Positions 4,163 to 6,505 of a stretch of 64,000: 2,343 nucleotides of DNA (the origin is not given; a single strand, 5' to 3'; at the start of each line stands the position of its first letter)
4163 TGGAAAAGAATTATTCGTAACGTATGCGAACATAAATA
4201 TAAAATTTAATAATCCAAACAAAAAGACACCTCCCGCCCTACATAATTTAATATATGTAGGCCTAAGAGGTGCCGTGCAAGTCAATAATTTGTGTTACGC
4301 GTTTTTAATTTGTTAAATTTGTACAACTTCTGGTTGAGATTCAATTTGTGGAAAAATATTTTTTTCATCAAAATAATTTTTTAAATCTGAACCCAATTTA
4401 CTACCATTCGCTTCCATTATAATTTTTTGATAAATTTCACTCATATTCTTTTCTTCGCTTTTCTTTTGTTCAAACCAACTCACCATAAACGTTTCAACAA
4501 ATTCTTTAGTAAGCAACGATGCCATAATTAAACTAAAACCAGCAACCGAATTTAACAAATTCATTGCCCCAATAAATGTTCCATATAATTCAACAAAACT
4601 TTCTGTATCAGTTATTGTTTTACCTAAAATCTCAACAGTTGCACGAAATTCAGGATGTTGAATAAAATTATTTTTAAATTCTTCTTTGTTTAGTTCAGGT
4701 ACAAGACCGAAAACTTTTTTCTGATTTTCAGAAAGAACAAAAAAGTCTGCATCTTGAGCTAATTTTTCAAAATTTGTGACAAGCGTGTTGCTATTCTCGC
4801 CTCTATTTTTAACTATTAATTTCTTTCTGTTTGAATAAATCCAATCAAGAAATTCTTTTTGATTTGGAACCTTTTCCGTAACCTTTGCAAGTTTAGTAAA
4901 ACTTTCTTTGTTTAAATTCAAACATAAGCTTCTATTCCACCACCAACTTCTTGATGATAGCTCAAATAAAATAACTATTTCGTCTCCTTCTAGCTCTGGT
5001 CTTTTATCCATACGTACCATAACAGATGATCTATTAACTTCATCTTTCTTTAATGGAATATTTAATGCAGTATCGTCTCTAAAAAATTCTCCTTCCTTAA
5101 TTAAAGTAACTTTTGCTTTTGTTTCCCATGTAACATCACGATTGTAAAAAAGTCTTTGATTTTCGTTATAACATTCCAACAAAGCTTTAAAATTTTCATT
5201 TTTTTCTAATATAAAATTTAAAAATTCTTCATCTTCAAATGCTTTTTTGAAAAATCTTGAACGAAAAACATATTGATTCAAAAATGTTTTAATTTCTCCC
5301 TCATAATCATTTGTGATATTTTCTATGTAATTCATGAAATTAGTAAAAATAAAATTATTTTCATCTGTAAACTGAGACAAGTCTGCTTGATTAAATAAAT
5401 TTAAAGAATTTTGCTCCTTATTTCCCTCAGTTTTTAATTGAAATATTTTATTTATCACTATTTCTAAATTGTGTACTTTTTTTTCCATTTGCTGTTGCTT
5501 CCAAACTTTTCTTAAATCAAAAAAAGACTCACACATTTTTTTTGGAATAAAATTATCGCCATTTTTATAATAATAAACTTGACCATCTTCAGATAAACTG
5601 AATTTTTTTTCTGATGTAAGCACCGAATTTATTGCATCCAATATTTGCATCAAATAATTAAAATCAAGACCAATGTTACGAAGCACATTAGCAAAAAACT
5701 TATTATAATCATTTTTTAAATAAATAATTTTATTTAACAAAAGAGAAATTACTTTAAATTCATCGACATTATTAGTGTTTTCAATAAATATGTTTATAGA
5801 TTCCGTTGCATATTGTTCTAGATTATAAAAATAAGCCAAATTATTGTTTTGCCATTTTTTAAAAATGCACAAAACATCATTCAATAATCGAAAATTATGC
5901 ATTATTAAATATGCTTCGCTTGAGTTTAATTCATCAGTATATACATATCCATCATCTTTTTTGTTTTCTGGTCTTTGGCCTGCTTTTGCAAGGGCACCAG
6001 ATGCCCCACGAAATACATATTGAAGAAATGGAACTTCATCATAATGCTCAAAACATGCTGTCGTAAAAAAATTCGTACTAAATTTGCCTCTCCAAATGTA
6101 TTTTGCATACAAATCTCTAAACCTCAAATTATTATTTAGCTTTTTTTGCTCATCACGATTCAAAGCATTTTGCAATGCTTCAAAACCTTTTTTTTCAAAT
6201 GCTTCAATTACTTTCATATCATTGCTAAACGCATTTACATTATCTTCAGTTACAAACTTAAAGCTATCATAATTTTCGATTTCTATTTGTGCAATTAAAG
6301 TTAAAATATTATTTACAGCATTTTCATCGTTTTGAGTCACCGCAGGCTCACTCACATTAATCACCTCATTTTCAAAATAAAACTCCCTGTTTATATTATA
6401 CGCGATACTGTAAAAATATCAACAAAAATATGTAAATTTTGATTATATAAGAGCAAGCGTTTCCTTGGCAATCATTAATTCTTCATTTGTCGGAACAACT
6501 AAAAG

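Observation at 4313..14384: Family of three large 'MSE...' proteins of unknown function inserted into the eno / pta-ackA / sigK backbone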

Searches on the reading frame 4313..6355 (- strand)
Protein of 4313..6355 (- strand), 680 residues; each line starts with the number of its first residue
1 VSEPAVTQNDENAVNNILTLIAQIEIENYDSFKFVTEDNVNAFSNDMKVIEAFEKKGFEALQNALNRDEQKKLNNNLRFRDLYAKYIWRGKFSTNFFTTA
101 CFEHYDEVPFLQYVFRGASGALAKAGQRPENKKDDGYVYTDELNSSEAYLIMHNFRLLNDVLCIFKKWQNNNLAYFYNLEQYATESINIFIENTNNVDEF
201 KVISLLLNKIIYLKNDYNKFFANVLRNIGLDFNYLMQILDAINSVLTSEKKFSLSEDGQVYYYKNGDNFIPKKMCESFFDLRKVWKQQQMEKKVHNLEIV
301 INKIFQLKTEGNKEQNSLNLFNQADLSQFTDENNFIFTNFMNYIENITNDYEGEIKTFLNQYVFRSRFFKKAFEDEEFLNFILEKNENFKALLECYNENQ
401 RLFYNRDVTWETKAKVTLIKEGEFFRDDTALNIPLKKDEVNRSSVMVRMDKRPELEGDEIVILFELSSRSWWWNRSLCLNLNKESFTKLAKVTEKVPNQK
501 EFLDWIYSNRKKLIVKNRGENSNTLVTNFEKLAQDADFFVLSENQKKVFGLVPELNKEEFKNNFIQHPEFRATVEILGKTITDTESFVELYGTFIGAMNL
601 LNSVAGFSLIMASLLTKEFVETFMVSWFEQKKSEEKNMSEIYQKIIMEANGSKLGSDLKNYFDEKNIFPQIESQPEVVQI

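Call 6: search_protein_families(library=pfam, proteins=[window:4313-6355:-], max_evalue=1)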
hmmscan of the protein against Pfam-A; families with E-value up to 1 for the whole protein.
window:4313-6355:- (680 aa): 0 families

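Call 7: search_protein_families(library=ncbifam, proteins=[window:4313-6355:-], max_evalue=1)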
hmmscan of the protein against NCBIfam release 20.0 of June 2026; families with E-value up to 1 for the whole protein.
window:4313-6355:- (680 aa): 0 families

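Call 8: search_protein_families(library=padloc, proteins=[window:4313-6355:-], max_evalue=1)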
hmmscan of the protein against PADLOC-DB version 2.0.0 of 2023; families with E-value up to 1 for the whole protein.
window:4313-6355:- (680 aa): 0 families
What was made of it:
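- There are no PADLOC hits (call 8) and no effector domain. There are no PADLOC hits (call 8).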

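Call 9: search_protein_families(library=phrogs, proteins=[window:4313-6355:-], max_evalue=1)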
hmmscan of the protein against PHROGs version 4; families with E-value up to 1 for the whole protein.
window:4313-6355:- (680 aa): 3 families
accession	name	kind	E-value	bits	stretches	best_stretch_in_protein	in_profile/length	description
phrog_35231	-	unknown function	0.17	12.6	1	386-440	111-165/178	-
phrog_22330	-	unknown function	0.29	12.2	1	375-402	6-34/59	-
phrog_13572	-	tail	0.76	8.7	0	292-356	21-86/892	tail protein with lysin activity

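Call 21: find_homologous_proteins(query=window:4313-6355:-)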
Query window:4313-6355:- (680 aa): 6 proteins with E <= 0.001 among 8000 candidates.
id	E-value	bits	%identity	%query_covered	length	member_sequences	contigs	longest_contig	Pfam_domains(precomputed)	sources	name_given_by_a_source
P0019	6.9e-222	756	59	100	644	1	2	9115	-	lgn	-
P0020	4.1e-132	460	73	47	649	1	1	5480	-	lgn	-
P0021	1.8e-124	434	70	45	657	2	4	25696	-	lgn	-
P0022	1.5e-116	408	66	48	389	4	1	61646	-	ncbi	-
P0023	5.2e-116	406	38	86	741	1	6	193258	-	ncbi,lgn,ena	-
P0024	1.6e-114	402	66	48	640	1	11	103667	-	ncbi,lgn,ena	-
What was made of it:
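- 4313..6355 (-): P1, 680 aa, GTG start. All-alpha protein and the sigK-adjacent family member. Orthologs are 38-73% identical (call 21).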

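Call 59: predict_structure(alignment_id=A2)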
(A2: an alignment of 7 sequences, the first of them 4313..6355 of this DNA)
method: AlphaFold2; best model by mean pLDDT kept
length: 680 residues; sequences in the alignment: 7
mean_pLDDT: 56.5   pTM: 0.48
mean pLDDT of the five models: 56.5, 51.8, 49.7, 48.1, 47.6
residues with pLDDT >= 90: 6; 70-90: 197; 50-70: 189; < 50: 288
segments of 3 or more residues with pLDDT < 50: 1-8, 116-119, 172-195, 307-324, 351-358, 361-363, 366-368, 394-507, 509-540, 598-641, 645-652, 665-680
pLDDT, mean of each block of 10 residues (from residue 1): 41 87 74 85 88 79 77 79 85 64 53 48 74 75 80 79 74 43 40 56 83 79 76 80 84 82 76 84 74 62 50 41 52 55 57 47 50 51 53 47 33 30 25 28 29 34 32 35 42 38 47 35 31 37 62 61 55 61 63 53 41 41 46 41 48 53 45 30
secondary structure, 60 per line:
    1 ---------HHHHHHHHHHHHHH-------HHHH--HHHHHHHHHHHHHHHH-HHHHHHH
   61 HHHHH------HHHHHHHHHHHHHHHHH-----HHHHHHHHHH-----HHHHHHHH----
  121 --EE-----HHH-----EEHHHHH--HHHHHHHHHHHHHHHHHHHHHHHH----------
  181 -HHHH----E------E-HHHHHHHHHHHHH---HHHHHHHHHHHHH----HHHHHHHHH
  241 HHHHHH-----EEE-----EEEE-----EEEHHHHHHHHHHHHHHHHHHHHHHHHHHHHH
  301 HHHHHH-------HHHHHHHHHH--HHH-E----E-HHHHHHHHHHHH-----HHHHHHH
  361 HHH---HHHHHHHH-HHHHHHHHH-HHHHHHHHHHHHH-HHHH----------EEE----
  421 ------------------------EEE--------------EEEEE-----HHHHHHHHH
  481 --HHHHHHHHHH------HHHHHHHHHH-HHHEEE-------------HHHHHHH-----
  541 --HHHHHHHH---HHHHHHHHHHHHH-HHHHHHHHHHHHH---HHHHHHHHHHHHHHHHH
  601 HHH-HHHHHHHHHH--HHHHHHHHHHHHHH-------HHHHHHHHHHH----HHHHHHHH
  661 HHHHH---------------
elements in order (helices of 4 or more, strands of 3 or more residues): H10-23 H31-34 H37-52 H54-65 H72-88 H94-103 H109-116 H140-144 H147-170 H182-185 H199-211 H215-227 H232-246 E252-254 E260-263 E269-271 H272-306 H314-323 H337-348 H354-363 H367-374 H376-384 H386-398 H400-403 E414-416 E445-447 E462-466 H472-480 H483-492 H499-508 E513-515 H529-535 H543-550 H554-566 H568-580 H584-603 H605-614 H617-630 H638-648 H653-665
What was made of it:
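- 4313..6355 (-): AF2 model is helical with mean pLDDT 56.5, 74-88 in the N-terminal 300 aa (call 59).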

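Call 61: search_solved_structures(query=A2, max_evalue=1)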
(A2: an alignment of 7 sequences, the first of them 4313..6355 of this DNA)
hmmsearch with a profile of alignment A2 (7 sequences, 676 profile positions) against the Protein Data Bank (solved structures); distinct sequences matched with E-value up to 1: 0.

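Call 65: fold_search(model_id=the predicted structure, library=pdb)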
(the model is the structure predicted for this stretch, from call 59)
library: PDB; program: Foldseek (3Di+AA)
matches with E <= 10: 275; with E <= 0.001: 0
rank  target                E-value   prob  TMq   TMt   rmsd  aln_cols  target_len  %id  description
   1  5uwi_C                3.7e-01  0.15  0.13  0.10  18.1       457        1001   12  Crystal Structure of HDAC5 NES Peptide in complex with CRM1-Ran-RanBP1 (released 2017-03-22)
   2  6vfk_B                4.2e-01  0.28  0.12  0.23  13.6       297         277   11  De novo designed tetrahedral nanoparticle T33_dn10 displaying 4 copies of BG505-SOSIP trimer on the surface (released 2020-07-22)
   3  8cwy_A                4.8e-01  0.16  0.13  0.17  18.9       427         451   11  Accurate computational design of genetically encoded 3D protein crystals (released 2023-11-01)
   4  5oo6_D                4.8e-01  0.11  0.12  0.12  23.5       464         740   11  Complex of human nuclear cap-binding complex with ARS2 C-terminal peptide (released 2017-11-15)
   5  5uwt_C                5.3e-01  0.12  0.13  0.10  18.1       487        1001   11  Crystal Structure of Hxk2 Peptide in complex with CRM1 K579A mutant-Ran-RanBP1 (released 2017-03-22)
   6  8tl9_C                5.3e-01  0.09  0.10  0.05  24.0       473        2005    9  Human Type 3 IP3 Receptor - Resting State (+IP3/ATP) (released 2023-11-08)
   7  8cws_A                6.9e-01  0.15  0.11  0.15  15.8       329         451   11  Accurate computational design of genetically encoded 3D protein crystals (released 2023-11-01)
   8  5uwr_C                7.2e-01  0.11  0.13  0.10  18.1       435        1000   12  Crystal Structure of CDC7 NES Peptide (extended) in complex with CRM1-Ran-RanBP1 (released 2017-03-22)
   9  6y4k_A                8.2e-01  0.14  0.10  0.22  14.6       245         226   10  Crystal structure of human 14-3-3 gamma in complex with CaMKK2 14-3-3 binding motif Ser100 and Fusicoccin A (released 2021-01-27)
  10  2pft                  8.6e-01  0.08  0.11  0.13  23.4       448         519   10  The Crystal Structure of Mouse Exo70 Reveals Unique Features of the Mammalian Exocyst (released 2007-05-22)
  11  5cwm                  9.0e-01  0.16  0.12  0.24  15.8       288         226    9  Crystal structure of de novo designed helical repeat protein DHR64 (released 2015-12-16)
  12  9bj8_D                9.4e-01  0.06  0.09  0.09  22.4       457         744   10  human CRL2-ZYG11B complex (released 2026-03-18)
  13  6e9t_A                9.9e-01  0.16  0.13  0.24  14.0       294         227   10  DHF58 filament (released 2018-11-21)
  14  5uwu_C                9.9e-01  0.13  0.14  0.11  18.4       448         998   11  Crystal Structure of SMAD4 NES Peptide in complex with CRM1-Ran-RanBP1 (released 2017-03-22)
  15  9oge_A                9.9e-01  0.12  0.13  0.12  18.5       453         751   14  Cryo-EM structure of human exportin-1 conjugated with KPT-127 and bound to human ASB8-ELOB/C (released 2025-11-26)
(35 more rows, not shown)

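Call 94: search_protein_families(library=pfam, alignment_id=A2, max_evalue=1)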
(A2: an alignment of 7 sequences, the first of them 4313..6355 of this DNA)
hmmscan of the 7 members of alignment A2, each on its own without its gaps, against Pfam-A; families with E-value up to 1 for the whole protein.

A. member 1, window:4313-6355:- (680 aa): 0 families

B. families by the number of members that match (of 7 scanned): 8 families
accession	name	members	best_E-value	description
PF18285.6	LuxT_C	2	0.011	Tetracycline repressor LuxT C-terminal domain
PF00512.31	HisKA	2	0.092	His Kinase A (phospho-acceptor) domain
PF09330.16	Lact-deh-memb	1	0.012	D-lactate dehydrogenase, membrane binding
PF17958.7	EF-hand_13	1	0.072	EF-hand domain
PF02526.19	GBP_repeat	1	0.21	Glycophorin-binding protein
PF07791.16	Imm11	1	0.24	Immunity protein family (Imm11)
PF20451.3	Calmod_bind_M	1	0.29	Calmodulin binding protein central domain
PF06248.19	Zw10_N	1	0.55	Centromere/kinetochore Zw10 N-terminal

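Call 99: find_encoding_contigs(protein=P0021, flank=10000, max_places=2)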
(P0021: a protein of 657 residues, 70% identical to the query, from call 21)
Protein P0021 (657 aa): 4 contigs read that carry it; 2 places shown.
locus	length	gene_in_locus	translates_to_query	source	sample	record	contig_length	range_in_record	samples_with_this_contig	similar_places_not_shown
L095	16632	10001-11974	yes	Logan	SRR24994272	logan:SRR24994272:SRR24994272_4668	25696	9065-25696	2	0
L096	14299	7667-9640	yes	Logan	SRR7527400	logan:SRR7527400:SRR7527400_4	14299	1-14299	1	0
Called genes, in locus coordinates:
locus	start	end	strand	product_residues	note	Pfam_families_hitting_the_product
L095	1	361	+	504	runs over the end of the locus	PF01663:Phosphodiest (faint), PF01676:Metalloenzyme, PF06415:iPGM_N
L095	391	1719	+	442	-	PF03952:Enolase_N, PF00113:Enolase_C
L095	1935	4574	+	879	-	-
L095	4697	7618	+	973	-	-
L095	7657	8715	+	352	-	PF01515:PTA_PTB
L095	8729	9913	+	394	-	PF00871:Acetate_kinase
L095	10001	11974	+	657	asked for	-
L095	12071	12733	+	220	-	PF04542:Sigma70_r2, PF04545:Sigma70_r4, PF01381:HTH_3 (weak)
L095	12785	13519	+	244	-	PF00483:NTP_transferase, PF12804:NTP_transf_3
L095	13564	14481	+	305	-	-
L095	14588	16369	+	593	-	PF00149:Metallophos (weak)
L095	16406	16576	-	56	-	PF01035:DNA_binding_1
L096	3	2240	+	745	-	?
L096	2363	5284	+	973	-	-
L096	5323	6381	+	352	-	PF01515:PTA_PTB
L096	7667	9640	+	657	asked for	-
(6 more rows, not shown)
